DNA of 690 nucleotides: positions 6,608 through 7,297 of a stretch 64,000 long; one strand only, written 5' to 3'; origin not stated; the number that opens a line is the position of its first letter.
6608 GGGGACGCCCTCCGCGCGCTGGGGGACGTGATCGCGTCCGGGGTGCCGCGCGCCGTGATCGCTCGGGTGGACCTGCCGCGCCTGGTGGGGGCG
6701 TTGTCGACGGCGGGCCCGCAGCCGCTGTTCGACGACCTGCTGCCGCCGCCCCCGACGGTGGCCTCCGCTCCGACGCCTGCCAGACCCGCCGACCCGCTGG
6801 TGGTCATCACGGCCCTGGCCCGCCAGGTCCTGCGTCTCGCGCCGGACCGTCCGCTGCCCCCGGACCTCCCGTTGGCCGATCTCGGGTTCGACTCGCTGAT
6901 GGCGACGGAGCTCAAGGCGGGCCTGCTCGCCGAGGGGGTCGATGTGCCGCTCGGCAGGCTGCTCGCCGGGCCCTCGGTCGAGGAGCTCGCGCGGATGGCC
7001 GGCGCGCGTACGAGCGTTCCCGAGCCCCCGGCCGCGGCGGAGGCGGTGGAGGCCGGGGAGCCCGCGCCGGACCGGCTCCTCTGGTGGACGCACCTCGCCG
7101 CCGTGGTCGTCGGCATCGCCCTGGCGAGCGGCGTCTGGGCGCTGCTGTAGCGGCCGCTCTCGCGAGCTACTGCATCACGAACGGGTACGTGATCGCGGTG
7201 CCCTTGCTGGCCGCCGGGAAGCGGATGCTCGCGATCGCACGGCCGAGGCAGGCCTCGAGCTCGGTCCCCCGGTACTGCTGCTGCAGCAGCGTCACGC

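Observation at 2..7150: PKS terminal gene with reductive loops limited to KR, no thioesterase, an atypical AT2 motif and a C-terminal hydrophobic tail.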

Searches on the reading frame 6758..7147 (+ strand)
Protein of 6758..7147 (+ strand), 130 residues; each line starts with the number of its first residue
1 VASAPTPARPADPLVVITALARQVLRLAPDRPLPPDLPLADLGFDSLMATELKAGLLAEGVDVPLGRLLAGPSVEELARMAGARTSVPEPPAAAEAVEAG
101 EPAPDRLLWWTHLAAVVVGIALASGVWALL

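Call 15: find_homologous_proteins(query=window:6758-7147:+, max_evalue=0.001)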
Query window:6758-7147:+ (130 aa): 4 proteins with E <= 0.001 among 683 candidates.
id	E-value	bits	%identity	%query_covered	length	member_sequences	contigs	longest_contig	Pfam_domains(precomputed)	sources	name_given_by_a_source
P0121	2.7e-32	130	66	84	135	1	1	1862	PF00550.32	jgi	jgi:aryl carrier-like protein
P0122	6.5e-31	125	66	82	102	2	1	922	PF00550.32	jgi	jgi:aryl carrier-like protein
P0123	1.1e-28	118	60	95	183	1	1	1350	PF00550.32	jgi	jgi:acyl carrier protein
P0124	6.1e-4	38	43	54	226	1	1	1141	PF00550.32,PF23297.2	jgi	jgi:hypothetical protein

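Call 26: search_protein_families(library=ncbifam, proteins=[window:6758-7147:+], max_evalue=1)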
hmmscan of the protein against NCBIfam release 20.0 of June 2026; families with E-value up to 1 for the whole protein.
window:6758-7147:+ (130 aa): 3 families
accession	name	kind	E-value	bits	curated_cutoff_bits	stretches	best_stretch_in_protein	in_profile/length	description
NF037940.1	PKS_MbtD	equivalog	0.0001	20.5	1150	1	15-78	909-972/978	mycobactin polyketide synthase MbtD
NF045894.1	PKS_plus_SDR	equivalog_domain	0.00073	17.2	1740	1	15-80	1442-1508/1515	type I polyketide synthase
NF040607.1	mycolic_Pks13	equivalog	0.12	9.7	2100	1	33-54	1193-1214/1680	polyketide synthase Pks13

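Call 27: search_protein_representatives(alignment_id=A1)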
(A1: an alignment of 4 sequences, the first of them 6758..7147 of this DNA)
Query: 4 sequences, 129 profile positions. Proteins with E-value up to 0.001 (for the whole library): 4169; up to 1e-10: 275; up to 1e-30: 16. The best 150 are listed.
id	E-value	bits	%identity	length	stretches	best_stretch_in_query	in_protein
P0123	8.3e-59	213.6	-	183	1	2-129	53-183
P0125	3.3e-51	189.0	-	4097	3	3-128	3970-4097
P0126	5.7e-51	188.3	-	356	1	3-128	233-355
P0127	1.3e-50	187.1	-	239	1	6-128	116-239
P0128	1.0e-39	151.9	-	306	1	5-128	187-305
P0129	2.3e-39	150.7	-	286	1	2-128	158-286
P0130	6.4e-39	149.3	-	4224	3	10-128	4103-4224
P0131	5.6e-36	139.8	-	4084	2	6-128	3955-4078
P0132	1.4e-34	135.3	-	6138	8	8-97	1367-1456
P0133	7.5e-34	132.9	-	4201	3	16-128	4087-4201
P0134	9.2e-33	129.4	-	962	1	13-128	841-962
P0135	1.2e-32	129.1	-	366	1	8-126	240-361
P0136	2.9e-32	127.8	-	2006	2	14-126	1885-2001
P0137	1.5e-31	125.4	-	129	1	16-123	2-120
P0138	1.9e-31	125.1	-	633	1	14-125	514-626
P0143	3.9e-30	120.9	-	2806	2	10-128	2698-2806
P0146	4.2e-27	111.1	-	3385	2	10-120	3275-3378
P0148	7.4e-26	107.0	-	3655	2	9-128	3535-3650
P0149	2.8e-25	105.2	-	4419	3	5-128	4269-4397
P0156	4.0e-23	98.2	-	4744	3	14-128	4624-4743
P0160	1.4e-21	93.3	-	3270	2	15-127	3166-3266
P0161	4.1e-21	91.7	-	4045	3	4-120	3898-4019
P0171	9.0e-19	84.1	-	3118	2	18-127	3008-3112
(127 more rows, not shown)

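Call 35: find_related_loci(query=A2, collection=metagenome_contigs, flank=10000)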
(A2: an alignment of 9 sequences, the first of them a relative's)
Query A2 (4097 aa) in metagenome_contigs; peptide patterns used: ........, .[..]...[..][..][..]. (x = any residue, [..] = any of these).
600 stretches matched a pattern (row limit reached: there are more); 594 encode a relative of the query (tblastn E <= 1e-3); the best 80 are kept; 80 distinct loci.
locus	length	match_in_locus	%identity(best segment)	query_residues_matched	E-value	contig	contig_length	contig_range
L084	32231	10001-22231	43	10-4097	0e+0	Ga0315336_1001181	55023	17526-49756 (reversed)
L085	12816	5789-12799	44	10-4022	0e+0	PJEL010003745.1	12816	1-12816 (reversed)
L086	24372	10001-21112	38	1-4060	0e+0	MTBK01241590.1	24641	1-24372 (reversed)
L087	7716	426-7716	37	11-4041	0e+0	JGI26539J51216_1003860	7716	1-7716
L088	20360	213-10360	39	7-4058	0e+0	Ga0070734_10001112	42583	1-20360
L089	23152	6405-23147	39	9-4037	0e+0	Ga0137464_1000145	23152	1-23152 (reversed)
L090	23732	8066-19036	40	2-4061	0e+0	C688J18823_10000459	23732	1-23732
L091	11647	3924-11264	40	3-4044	0e+0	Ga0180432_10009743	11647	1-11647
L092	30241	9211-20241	40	2-4081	0e+0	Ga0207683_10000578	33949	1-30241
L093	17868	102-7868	40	11-4022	0e+0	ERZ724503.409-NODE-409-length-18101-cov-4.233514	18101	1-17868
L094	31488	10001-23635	38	11-4054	0e+0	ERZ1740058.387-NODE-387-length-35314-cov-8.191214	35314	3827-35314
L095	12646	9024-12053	45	5-3553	0e+0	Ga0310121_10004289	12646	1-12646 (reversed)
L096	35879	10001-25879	42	7-4058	0e+0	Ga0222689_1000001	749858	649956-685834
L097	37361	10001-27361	39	1-4044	0e+0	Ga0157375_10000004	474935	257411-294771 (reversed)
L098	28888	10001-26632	37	4-4046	0e+0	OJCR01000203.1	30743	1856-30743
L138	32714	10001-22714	49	7-4087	0e+0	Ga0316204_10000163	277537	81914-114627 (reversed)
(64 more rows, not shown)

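Call 39: predict_structure(alignment_id=A1)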
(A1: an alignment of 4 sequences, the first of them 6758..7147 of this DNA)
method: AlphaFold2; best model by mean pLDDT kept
length: 130 residues; sequences in the alignment: 4
mean_pLDDT: 75.5   pTM: 0.54
mean pLDDT of the five models: 75.5, 74.9, 74.7, 73.8, 73.3
residues with pLDDT >= 90: 50; 70-90: 32; 50-70: 26; < 50: 22
segments of 3 or more residues with pLDDT < 50: 1-5, 86-90, 92-100
pLDDT, mean of each block of 10 residues (from residue 1): 49 88 92 92 94 91 91 92 56 43 56 76 63
secondary structure, 60 per line:
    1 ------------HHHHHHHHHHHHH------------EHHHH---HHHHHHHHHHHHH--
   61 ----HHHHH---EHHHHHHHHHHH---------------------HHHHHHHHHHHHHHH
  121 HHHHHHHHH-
elements in order: H13-25 H39-42 H46-58 H65-69 H74-84 H106-129

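Call 40: search_protein_families(library=pfam, proteins=[L084:22999-23715:+, L084:8431-10209:-, L084:5913-6557:+, L084:4551-5912:+, L138:9381-9923:+, L138:6870-7835:+, L138:5750-6889:+, L138:22792-23352:-, L138:23860-24573:-, L138:24574-27039:-], max_evalue=0.001)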
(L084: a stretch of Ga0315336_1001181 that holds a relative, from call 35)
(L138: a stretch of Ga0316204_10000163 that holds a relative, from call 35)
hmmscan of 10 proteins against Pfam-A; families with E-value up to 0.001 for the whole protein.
L084:22999-23715:+ (238 aa): 11 families
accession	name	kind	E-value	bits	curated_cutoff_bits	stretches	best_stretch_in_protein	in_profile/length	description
PF13428.12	TPR_14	-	1.9e-09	37.7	23.5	0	18-52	7-41/44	Tetratricopeptide repeat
PF14559.12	TPR_19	-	4e-09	37.1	25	1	22-80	1-59/68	Tetratricopeptide repeat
PF07719.23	TPR_2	-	4.1e-08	33.2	27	0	84-114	2-32/34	Tetratricopeptide repeat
PF13181.12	TPR_8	-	1.7e-07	31.3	25.7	0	84-113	2-31/34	Tetratricopeptide repeat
PF13431.12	TPR_17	-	4.3e-06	27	24.4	0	105-137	1-33/34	Tetratricopeptide repeat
PF13424.12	TPR_12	-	5.1e-06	27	30.1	0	27-77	18-76/77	Tetratricopeptide repeat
PF00515.34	TPR_1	-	9.9e-06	25.6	27.8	0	84-113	2-31/34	Tetratricopeptide repeat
PF25062.1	ARM_TT21_N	-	2.8e-05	24.4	40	1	26-136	114-221/222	Tetratricopeptide repeat protein 21 N-terminal ARM repeat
PF13432.12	TPR_16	-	0.00015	22.5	32.7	0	18-73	3-58/65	Tetratricopeptide repeat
PF23914.1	TPR_CcmH_CycH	-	0.00032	21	42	1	41-138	45-142/158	Cytochrome c-type biogenesis protein H TPR domain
PF12569.14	NatA_aux_su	-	0.00056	19.4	33.3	1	52-136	198-279/515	N-terminal acetyltransferase A, auxiliary subunit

L084:8431-10209:- (592 aa): 1 family
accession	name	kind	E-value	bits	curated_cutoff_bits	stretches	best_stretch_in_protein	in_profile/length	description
PF00773.25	RNB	-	1.7e-57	195.6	29.3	1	130-443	3-309/326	RNB domain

L084:5913-6557:+ (214 aa): 0 families

L084:4551-5912:+ (453 aa): 2 families
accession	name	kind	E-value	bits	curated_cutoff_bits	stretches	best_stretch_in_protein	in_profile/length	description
PF00208.27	ELFV_dehydrog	-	2e-84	283.5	23.4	1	208-451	1-241/241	Glutamate/Leucine/Phenylalanine/Valine dehydrogenase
PF02812.23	ELFV_dehydrog_N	-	1e-50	171.2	25.3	1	63-190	1-128/129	Glu/Leu/Phe/Val dehydrogenase, dimerisation domain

L138:9381-9923:+ (180 aa): 0 families

L138:6870-7835:+ (321 aa): 2 families
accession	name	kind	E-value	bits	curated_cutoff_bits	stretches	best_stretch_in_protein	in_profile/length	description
PF00753.33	Lactamase_B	-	2.3e-16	60.8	22.7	1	51-238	8-196/196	Metallo-beta-lactamase superfamily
PF12706.13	Lactamase_B_2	-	8.9e-06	25.9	27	1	63-201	3-147/200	Beta-lactamase superfamily domain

L138:5750-6889:+ (379 aa): 8 families
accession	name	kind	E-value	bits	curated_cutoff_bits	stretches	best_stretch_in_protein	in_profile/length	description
PF00158.32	Sigma54_activat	-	1.2e-62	211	20.2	1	73-237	2-166/168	Sigma-54 interaction domain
PF25601.1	AAA_lid_14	-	9.2e-21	73.9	27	1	244-321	1-78/87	AAA+ ATPase lid domain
PF14532.12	Sigma54_activ_2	-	6.9e-19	68.9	25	1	74-243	2-138/138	Sigma-54 interaction domain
PF02954.25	HTH_8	-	2.3e-13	50.1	22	1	335-374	1-40/42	Bacterial regulatory protein, Fis family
PF07728.20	AAA_5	-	5.8e-08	33.3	22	1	96-214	2-123/139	AAA domain (dynein-related subfamily)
PF18024.7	HTH_50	-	1.3e-05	25.2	27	1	336-377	8-48/50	Helix-turn-helix domain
PF01078.27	Mg_chelatase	-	0.00024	21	20.3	0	95-185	24-127/207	Magnesium chelatase, subunit ChlI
PF25213.1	HVO_A0261_N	-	0.00075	19.8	35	0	339-374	11-46/86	HVO_A0261 N-terminal domain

L138:22792-23352:- (186 aa): 0 families

L138:23860-24573:- (237 aa): 0 families

L138:24574-27039:- (821 aa): 3 families
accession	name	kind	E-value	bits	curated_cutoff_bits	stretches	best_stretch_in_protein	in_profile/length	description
PF00486.34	Trans_reg_C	-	3.3e-12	46.7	26.2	1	41-112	2-74/77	Transcriptional regulatory protein, C terminal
PF13424.12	TPR_12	-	0.00014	22.4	30.1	0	610-644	8-43/77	Tetratricopeptide repeat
PF13191.12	AAA_16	-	0.00023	22.1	32.6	1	144-325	13-158/167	AAA ATPase domain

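Call 51: list_cluster_members(proteins=[P0125, P0130, P0131, P0133, P0148, P0149, P0156, P0160, P0161, P0146])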
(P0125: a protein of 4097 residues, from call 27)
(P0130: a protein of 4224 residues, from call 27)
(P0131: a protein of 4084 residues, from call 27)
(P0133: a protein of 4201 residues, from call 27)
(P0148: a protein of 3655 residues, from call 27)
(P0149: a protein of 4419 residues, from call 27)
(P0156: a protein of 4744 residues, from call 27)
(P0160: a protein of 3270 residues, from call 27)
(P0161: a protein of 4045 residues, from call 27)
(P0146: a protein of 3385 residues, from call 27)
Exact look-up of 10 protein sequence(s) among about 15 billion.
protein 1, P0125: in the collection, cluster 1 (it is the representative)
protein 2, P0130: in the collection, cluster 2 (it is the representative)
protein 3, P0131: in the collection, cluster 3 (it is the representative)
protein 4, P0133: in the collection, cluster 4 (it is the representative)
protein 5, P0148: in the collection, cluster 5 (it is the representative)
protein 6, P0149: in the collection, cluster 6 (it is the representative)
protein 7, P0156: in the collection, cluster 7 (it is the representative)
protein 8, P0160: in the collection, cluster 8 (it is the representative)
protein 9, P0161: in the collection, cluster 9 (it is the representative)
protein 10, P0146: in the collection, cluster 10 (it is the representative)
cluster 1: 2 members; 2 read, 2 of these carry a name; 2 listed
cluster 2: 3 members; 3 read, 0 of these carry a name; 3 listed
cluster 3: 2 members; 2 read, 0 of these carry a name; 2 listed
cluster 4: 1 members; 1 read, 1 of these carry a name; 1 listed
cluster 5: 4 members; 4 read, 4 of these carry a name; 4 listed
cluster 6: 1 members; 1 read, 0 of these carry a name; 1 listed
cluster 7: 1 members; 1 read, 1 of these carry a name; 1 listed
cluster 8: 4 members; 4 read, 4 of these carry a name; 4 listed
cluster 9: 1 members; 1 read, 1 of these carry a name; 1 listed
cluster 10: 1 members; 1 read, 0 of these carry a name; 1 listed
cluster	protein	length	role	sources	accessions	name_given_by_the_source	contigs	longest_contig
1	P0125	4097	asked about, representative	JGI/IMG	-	acyl transferase domain-containing protein/NAD(P)-dependent dehydrogenase (short-subunit ...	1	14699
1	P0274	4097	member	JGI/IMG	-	acyl transferase domain-containing protein/NAD(P)-dependent dehydrogenase (short-subunit ...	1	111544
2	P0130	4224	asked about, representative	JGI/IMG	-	-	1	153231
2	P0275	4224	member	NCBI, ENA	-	-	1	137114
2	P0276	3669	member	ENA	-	-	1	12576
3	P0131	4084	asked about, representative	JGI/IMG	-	-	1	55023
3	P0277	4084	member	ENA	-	-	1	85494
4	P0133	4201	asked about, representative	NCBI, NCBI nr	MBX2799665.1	MAG: SDR family NAD(P)-dependent oxidoreductase [Myxococcales bacterium] | SDR family NAD(P)-dependent oxidoreductase [Myxococcales bacterium]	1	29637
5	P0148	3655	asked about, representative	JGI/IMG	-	acyl transferase domain-containing protein/nucleoside-diphosphate-sugar epimerase/acyl ...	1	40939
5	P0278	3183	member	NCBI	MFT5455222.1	MAG: acyl transferase domain-containing protein/nucleoside-diphosphate-sugar epimerase, ...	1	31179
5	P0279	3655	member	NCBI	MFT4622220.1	MAG: acyl transferase domain-containing protein/nucleoside-diphosphate-sugar epimerase ...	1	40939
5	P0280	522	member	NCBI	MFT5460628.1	MAG: acyl transferase domain-containing protein, partial [Myxococcota bacterium]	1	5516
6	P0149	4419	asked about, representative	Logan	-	-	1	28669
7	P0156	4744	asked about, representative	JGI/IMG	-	acyl transferase domain-containing protein/acyl carrier protein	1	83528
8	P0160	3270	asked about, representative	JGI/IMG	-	acyl transferase domain-containing protein/acyl carrier protein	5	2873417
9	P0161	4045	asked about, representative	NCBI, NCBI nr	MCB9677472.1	MAG: SDR family NAD(P)-dependent oxidoreductase [Alphaproteobacteria bacterium] | SDR family NAD(P)-dependent oxidoreductase [Alphaproteobacteria bacterium]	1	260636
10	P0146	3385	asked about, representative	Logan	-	-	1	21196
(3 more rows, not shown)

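Call 53: find_encoding_contigs(protein=P0160, flank=10000, max_places=2)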
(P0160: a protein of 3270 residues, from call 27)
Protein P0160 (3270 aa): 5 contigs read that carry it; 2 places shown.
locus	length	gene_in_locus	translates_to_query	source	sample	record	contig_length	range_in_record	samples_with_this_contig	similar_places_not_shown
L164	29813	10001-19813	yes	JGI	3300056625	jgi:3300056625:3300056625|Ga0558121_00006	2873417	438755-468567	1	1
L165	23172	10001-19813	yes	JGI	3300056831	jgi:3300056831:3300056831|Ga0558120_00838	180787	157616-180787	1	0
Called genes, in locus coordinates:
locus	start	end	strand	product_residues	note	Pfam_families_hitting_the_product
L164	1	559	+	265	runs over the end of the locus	PF06182:ABC2_membrane_6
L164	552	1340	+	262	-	PF06182:ABC2_membrane_6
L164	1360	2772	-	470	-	PF00069:Pkinase, PF07714:PK_Tyr_Ser-Thr, PF01636:APH (faint)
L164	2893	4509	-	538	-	PF00704:Glyco_hydro_18, PF22352:K319L-like_PKD (weak)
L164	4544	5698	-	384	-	PF07690:MFS_1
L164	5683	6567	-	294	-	-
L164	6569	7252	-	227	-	PF00107:ADH_zinc_N (faint), PF02254:TrkA_N, PF03446:NAD_binding_2 (faint), PF02080:TrkA_C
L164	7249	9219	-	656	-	PF02386:TrkH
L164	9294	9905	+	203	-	PF01712:dNK, PF13238:AAA_18 (weak)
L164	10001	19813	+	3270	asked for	PF00109:ketoacyl-synt, PF02801:Ketoacyl-synt_C, PF00550:PP-binding, PF00109:ketoacyl-synt, PF02801:Ketoacyl-synt_C, PF08659:KR, PF00550:PP-binding, PF00109:ketoacyl-synt, +11 more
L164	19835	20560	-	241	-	PF02617:ClpS (weak)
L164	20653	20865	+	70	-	-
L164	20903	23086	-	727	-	PF07992:Pyr_redox_2, PF00586:AIRS, PF02769:AIRS_C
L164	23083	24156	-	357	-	PF00355:Rieske, PF00848:Ring_hydroxyl_A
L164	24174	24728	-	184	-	PF03734:YkuD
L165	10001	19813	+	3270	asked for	PF00109:ketoacyl-synt, PF02801:Ketoacyl-synt_C, PF00550:PP-binding, PF00109:ketoacyl-synt, PF02801:Ketoacyl-synt_C, PF08659:KR, PF00550:PP-binding, PF00109:ketoacyl-synt, +11 more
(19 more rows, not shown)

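Call 55: find_encoding_contigs(protein=P0274, flank=10000, max_places=1)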
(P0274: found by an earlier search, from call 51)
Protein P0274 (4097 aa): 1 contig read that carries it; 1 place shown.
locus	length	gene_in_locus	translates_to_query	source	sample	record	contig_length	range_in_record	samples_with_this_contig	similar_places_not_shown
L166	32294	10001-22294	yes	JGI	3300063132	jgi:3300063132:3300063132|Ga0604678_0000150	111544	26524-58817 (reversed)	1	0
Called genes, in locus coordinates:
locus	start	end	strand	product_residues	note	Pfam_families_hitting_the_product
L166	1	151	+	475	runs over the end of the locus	-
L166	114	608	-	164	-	PF00583:Acetyltransf_1 (weak), PF13673:Acetyltransf_10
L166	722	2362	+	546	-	PF10092:DUF2330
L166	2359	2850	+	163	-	-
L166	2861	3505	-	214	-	-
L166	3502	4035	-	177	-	PF01327:Pep_deformylase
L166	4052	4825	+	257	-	PF12698:ABC2_membrane_3 (weak)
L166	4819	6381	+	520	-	PF23357:DUF7088, PF09822:ABC_transp_aux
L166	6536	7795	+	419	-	PF14238:DUF4340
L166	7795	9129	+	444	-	-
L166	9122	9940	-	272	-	PF13489:Methyltransf_23, PF02353:CMAS (weak), PF13847:Methyltransf_31, PF08241:Methyltransf_11, PF08242:Methyltransf_12, PF13649:Methyltransf_25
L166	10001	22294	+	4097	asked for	PF00109:ketoacyl-synt, PF02801:Ketoacyl-synt_C, PF16197:KAsynt_C_assoc, PF00698:Acyl_transf_1, PF00106:adh_short, PF08659:KR, PF00550:PP-binding, PF00109:ketoacyl-synt, +23 more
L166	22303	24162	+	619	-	PF11617:Cu-binding_MopE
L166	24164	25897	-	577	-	PF13717:Zn_ribbon_4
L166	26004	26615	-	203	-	PF01712:dNK, PF13238:AAA_18 (weak)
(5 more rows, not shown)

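Call 56: find_encoding_contigs(protein=P0133, flank=10000, max_places=1)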
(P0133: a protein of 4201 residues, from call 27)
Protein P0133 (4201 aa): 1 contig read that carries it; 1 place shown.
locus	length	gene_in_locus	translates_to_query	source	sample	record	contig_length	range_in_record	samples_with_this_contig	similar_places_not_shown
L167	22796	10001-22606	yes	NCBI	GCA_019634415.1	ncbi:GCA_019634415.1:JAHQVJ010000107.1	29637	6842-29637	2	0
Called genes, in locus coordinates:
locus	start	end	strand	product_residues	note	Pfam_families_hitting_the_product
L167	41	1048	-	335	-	PF23381:Beta-prop_IFT122_1st, PF25174:Beta-prop_THOC3 (weak), PF26549:Tricorn_N, PF26550:Tricorn_2nd, PF26549:Tricorn_N, PF07676:PD40, PF26549:Tricorn_N, PF07676:PD40, +6 more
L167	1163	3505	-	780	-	PF13757:VIT_2 (weak), PF08487:VIT, PF00092:VWA, PF13519:VWA_2, PF13768:VWA_3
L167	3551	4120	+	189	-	-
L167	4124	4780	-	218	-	PF10677:DUF2490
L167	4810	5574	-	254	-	PF13649:Methyltransf_25 (faint), PF08241:Methyltransf_11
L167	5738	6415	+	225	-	PF10067:DUF2306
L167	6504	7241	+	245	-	PF01694:Rhomboid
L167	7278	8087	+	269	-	-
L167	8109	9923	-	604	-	PF00009:GTP_EFTU, PF22042:EF-G_D2, PF03144:GTP_EFTU_D2 (weak), PF00679:EFG_C, PF21018:BipA_C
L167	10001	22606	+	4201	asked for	PF00109:ketoacyl-synt, PF02801:Ketoacyl-synt_C, PF16197:KAsynt_C_assoc, PF00698:Acyl_transf_1, PF08659:KR, PF00550:PP-binding, PF00109:ketoacyl-synt, PF02801:Ketoacyl-synt_C, +23 more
